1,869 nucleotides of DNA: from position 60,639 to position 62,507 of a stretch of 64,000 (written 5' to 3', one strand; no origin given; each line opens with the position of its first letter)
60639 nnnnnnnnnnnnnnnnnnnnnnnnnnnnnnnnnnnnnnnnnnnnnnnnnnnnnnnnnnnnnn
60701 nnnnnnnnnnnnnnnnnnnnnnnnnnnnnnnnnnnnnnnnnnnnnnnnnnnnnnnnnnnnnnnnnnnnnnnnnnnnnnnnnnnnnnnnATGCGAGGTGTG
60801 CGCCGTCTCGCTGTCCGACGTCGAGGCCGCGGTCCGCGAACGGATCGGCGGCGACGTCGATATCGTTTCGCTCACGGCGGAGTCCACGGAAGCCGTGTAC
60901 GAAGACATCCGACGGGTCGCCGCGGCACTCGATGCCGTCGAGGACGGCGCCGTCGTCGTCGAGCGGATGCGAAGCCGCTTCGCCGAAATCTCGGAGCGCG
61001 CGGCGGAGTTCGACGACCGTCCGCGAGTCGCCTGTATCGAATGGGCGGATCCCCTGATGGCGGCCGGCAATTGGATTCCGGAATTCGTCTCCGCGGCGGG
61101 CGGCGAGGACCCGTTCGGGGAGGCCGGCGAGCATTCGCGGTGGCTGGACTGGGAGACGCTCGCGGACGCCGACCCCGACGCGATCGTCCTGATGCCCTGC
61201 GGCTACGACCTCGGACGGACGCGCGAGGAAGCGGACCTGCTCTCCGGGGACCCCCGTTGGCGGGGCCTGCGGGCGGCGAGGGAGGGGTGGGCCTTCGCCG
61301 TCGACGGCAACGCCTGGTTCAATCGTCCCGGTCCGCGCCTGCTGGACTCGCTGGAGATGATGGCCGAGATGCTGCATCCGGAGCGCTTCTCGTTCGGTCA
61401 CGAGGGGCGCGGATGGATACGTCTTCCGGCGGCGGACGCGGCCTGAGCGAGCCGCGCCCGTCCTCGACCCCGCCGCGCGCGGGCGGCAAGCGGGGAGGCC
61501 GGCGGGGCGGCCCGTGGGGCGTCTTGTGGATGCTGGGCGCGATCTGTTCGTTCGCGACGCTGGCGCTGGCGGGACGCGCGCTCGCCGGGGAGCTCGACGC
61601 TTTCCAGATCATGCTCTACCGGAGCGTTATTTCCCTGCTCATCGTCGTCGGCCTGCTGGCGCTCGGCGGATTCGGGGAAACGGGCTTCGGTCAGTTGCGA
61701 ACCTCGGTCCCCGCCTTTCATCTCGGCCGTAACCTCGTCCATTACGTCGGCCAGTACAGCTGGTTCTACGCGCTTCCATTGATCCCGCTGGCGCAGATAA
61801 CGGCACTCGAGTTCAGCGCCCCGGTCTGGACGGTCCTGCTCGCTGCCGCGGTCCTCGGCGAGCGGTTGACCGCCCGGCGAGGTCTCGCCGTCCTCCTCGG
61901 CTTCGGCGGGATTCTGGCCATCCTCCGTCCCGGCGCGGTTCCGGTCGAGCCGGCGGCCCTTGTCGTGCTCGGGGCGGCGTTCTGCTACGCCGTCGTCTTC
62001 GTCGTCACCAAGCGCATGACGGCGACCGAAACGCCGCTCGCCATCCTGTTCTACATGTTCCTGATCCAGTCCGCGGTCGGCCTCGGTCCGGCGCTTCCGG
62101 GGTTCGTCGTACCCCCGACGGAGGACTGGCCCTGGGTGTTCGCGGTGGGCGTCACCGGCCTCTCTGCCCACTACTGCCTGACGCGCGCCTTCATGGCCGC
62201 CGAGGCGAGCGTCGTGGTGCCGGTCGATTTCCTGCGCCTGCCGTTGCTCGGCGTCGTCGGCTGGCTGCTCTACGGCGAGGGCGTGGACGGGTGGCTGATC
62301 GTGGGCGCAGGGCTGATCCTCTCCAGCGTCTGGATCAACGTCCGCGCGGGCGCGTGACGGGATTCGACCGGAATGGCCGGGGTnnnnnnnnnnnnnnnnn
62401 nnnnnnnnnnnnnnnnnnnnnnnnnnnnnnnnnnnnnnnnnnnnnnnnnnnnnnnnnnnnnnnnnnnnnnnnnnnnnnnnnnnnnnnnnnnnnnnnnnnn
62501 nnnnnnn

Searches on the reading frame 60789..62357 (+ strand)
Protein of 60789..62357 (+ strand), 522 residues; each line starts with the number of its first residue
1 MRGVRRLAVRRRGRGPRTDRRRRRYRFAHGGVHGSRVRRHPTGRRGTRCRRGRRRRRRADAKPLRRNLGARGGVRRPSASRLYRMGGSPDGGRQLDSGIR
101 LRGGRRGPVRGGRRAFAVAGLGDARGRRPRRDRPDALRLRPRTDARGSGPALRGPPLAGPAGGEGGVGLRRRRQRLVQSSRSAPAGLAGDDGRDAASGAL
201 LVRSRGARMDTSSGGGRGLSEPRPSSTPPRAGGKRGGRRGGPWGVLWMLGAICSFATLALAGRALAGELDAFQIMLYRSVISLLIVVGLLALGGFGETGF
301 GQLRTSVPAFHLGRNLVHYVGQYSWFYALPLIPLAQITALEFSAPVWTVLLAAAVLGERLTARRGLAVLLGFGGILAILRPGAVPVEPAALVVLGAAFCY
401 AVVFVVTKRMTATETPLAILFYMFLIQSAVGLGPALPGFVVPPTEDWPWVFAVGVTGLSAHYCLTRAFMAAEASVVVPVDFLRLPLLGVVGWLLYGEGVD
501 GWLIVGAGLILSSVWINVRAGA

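Call 61: search_protein_families(library=pfam, proteins=[window:60789-62357:+], max_evalue=0.01)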
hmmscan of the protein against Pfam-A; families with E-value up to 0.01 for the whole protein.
window:60789-62357:+ (522 aa): 1 family
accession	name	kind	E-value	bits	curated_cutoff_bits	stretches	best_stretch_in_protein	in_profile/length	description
PF00892.27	EamA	-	3.1e-28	99.2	28.2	2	243-379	2-134/135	EamA-like transporter family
